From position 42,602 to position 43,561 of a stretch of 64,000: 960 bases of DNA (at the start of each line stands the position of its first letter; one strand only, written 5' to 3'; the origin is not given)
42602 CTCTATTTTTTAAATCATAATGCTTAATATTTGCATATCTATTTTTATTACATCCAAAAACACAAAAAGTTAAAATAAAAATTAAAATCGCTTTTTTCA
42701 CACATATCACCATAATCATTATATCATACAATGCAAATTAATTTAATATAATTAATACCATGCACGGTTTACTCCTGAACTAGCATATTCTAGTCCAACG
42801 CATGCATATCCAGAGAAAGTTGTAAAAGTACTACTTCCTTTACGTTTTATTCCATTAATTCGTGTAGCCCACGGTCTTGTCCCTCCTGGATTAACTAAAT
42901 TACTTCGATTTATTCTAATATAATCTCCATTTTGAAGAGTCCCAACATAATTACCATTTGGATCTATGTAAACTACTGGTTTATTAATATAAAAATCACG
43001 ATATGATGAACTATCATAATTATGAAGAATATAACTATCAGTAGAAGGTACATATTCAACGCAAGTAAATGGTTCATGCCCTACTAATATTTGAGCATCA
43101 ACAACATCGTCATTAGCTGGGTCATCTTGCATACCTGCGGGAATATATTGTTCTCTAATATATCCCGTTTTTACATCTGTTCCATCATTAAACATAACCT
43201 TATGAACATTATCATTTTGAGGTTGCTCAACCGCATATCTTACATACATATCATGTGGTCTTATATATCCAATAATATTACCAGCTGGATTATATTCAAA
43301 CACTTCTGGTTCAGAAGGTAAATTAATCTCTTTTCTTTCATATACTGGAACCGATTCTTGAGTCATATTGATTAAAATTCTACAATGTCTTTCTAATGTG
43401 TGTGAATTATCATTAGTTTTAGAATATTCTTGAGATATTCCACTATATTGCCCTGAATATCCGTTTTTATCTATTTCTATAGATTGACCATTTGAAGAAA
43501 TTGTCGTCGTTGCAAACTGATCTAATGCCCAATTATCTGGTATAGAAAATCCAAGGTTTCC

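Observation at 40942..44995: ICE cargo: holin, M23-LysM hydrolase, leaderless 747-aa PG-binding/GH-like protein and lipoprotein; candidate holin/endolysin-dependent export (T10SS-like) or bacteriocin module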

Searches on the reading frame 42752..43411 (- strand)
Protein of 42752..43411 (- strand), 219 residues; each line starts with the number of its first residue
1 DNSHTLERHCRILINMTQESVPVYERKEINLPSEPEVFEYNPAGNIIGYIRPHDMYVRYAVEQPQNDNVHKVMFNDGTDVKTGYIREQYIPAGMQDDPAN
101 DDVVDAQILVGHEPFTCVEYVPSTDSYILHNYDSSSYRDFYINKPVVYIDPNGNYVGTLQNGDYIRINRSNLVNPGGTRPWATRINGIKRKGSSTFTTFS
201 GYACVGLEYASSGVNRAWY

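Call 67: predict_structure(alignment_id=A2)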
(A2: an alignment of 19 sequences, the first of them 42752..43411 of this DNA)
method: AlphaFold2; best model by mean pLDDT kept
length: 219 residues; sequences in the alignment: 19
mean_pLDDT: 87.0   pTM: 0.84
mean pLDDT of the five models: 87.0, 86.9, 86.8, 86.0, 81.7
residues with pLDDT >= 90: 109; 70-90: 91; 50-70: 19; < 50: 0
segments of 3 or more residues with pLDDT < 50: none
pLDDT, mean of each block of 10 residues (from residue 1): 76 93 93 65 95 92 89 91 90 74 90 89 84 81 93 94 91 80 93 95 87 75
secondary structure, 60 per line:
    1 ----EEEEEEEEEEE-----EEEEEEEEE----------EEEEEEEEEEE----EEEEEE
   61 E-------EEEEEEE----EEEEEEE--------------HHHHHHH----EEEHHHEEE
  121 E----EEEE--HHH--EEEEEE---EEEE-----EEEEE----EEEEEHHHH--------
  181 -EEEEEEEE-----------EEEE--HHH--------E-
elements in order: E5-15 E21-29 E40-50 E55-61 E69-75 E80-86 H101-107 E112-114 E118-121 E126-129 E137-142 E146-149 E155-159 E164-168 H169-172 E182-189 E201-204

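Call 71: fold_search(model_id=the predicted structure, library=pdb)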
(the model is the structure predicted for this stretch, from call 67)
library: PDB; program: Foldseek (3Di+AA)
matches with E <= 10: 448; with E <= 0.001: 0
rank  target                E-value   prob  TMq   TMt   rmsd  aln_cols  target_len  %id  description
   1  6biq_A                4.6e-03  0.96  0.25  0.22   8.9       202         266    9  Structure of NlpC2 from Trichomonas vaginalis (released 2018-11-07)
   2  6biq_B                8.5e-03  0.89  0.24  0.21   8.8       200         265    8  Structure of NlpC2 from Trichomonas vaginalis (released 2018-11-07)
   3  3b7k_C                3.4e-01  0.05  0.16  0.14  17.6       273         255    8  Human Acyl-coenzyme A thioesterase 12 (released 2007-11-13)
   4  2ifr_A                4.5e-01  0.04  0.15  0.16  17.7       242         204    7  Crystal structure of Scytalido-glutamic peptidase with a peptide based transition state analog (released 2006-10-03)
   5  4q2w                  5.0e-01  0.15  0.21  0.18  10.9       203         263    8  Crystal Structure of pneumococcal peptidoglycan hydrolase LytB (released 2014-07-16)
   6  4rey_A                5.9e-01  0.08  0.17  0.19  17.5       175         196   11  Crystal Structure of the GRASP65-GM130 C-terminal peptide complex (released 2015-09-23)
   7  1s2b                  5.9e-01  0.04  0.16  0.17  17.0       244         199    9  Structure of SCP-B the first member of the Eqolisin family of Peptidases to have its structure determined (released 2004-04-27)
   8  7pj4                  6.6e-01  0.14  0.21  0.18  11.4       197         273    9  Crystal structure of catalytic domain in closed conformation of LytB (E585Q)from Streptococcus pneumoniae (released 2022-09-07)
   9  5mhs_A                6.6e-01  0.03  0.12  0.15  17.5       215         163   10  T1L reovirus sigma1 complexed with 5C6 Fab fragments (released 2016-12-21)
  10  6f1c_A                7.0e-01  0.01  0.10  0.08  25.5       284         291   11  C1rC1s complex (released 2018-01-17)
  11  6ey6_A                7.0e-01  0.01  0.08  0.09  19.7       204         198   10  C-terminal part (residues 315-516) of PorM with the llama nanobody nb130 (released 2018-02-07)
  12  8aol                  8.7e-01  0.16  0.22  0.33  13.5       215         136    8  Crystal structure of S-layer protein SlpX from Lactobacillus acidophilus, domain III (aa 363-499) (released 2023-08-23)
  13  5iw7_C                9.7e-01  0.02  0.12  0.06  16.8       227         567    7  Crystal structure of yeast Tsr1, a pre-40S ribosome synthesis factor (released 2016-06-15)
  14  3mea_A                9.7e-01  0.02  0.11  0.13  12.7       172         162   10  Crystal structure of the SGF29 in complex with H3K4me3 (released 2010-04-28)
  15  3mew                  9.7e-01  0.02  0.10  0.12  13.2       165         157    9  Crystal structure of Novel Tudor domain-containing protein SGF29 (released 2010-04-28)
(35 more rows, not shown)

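Call 78: search_protein_representatives(alignment_id=A2)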
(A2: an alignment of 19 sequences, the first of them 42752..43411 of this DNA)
Query: 19 sequences, 222 profile positions. Proteins with E-value up to 0.001 (for the whole library): 27; up to 1e-10: 15; up to 1e-30: 7. The best 27 are listed.
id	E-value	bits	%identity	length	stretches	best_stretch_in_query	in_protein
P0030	3.8e-79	281.5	-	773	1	10-222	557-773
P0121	4.4e-70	251.9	-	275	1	8-222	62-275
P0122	1.2e-52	194.9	-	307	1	14-222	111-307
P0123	1.5e-50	188.0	-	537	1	8-222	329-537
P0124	1.4e-47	178.3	-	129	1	98-222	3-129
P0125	4.8e-43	163.5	-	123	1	108-221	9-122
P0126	3.9e-38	147.4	-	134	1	87-222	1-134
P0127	1.5e-21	93.2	-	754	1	15-221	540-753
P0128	1.8e-20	89.6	-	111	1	162-222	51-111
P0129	1.5e-18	83.4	-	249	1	12-221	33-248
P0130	1.3e-15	73.7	-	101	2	172-222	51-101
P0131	6.1e-14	68.3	-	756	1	7-221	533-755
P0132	1.2e-12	64.1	-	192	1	48-221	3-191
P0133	1.4e-11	60.6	-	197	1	37-221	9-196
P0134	4.2e-11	59.0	-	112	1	153-222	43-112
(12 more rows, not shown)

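Call 79: fold_search(model_id=the predicted structure, library=viral)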
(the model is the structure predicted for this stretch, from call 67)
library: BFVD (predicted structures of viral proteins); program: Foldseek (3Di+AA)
matches with E <= 10: 350; with E <= 0.001: 0
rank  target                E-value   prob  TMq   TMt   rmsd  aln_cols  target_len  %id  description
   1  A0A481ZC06            5.6e-03  0.51  0.22  0.19  17.0       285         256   10  NlpC/P60 family protein [Pithovirus LCPAC404]
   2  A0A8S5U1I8            9.3e-03  0.77  0.23  0.19  15.8       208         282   10  CHAP domain protein [Siphoviridae sp. ctt8434]
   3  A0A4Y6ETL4            4.6e-02  0.08  0.13  0.11  17.7       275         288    9  Minor tail protein [Corynebacterium phage Stickynote]
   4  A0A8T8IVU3            6.7e-02  0.06  0.13  0.10  21.1       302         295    8  (no name in the UniProt tables at hand)
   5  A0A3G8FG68            7.1e-02  0.15  0.19  0.17  16.2       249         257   10  Uncharacterized protein [Arthrobacter phage Liebe]
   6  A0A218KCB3            8.4e-02  0.51  0.20  0.10  13.5       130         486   16  SH3b domain-containing protein [Bacillus phage PBC2]
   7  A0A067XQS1            1.1e-01  0.97  0.22  0.12   3.7        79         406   16  (no name in the UniProt tables at hand)
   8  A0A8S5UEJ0            1.2e-01  0.93  0.21  0.17   5.1        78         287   10  PGRP protein [Podoviridae sp. ctjVy23]
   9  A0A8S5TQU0            1.5e-01  0.21  0.24  0.24  16.8       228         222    9  Peptidase [Myoviridae sp. ctY1522]
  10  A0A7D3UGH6            1.7e-01  0.05  0.14  0.10  22.2       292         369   10  (no name in the UniProt tables at hand)
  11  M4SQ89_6              1.7e-01  0.02  0.09  0.03  29.8       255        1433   12  (no name in the UniProt tables at hand)
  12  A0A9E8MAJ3            1.8e-01  0.12  0.22  0.21  25.0       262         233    8  (no name in the UniProt tables at hand)
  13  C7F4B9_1              2.1e-01  0.04  0.15  0.06  17.8       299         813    9  (no name in the UniProt tables at hand)
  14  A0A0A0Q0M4            2.5e-01  0.04  0.12  0.15  19.0       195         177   11  Uncharacterized protein [Pectobacterium bacteriophage PM2]
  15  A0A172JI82            2.8e-01  0.13  0.15  0.19  12.6       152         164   10  Uncharacterized protein [Bacillus phage AR9]
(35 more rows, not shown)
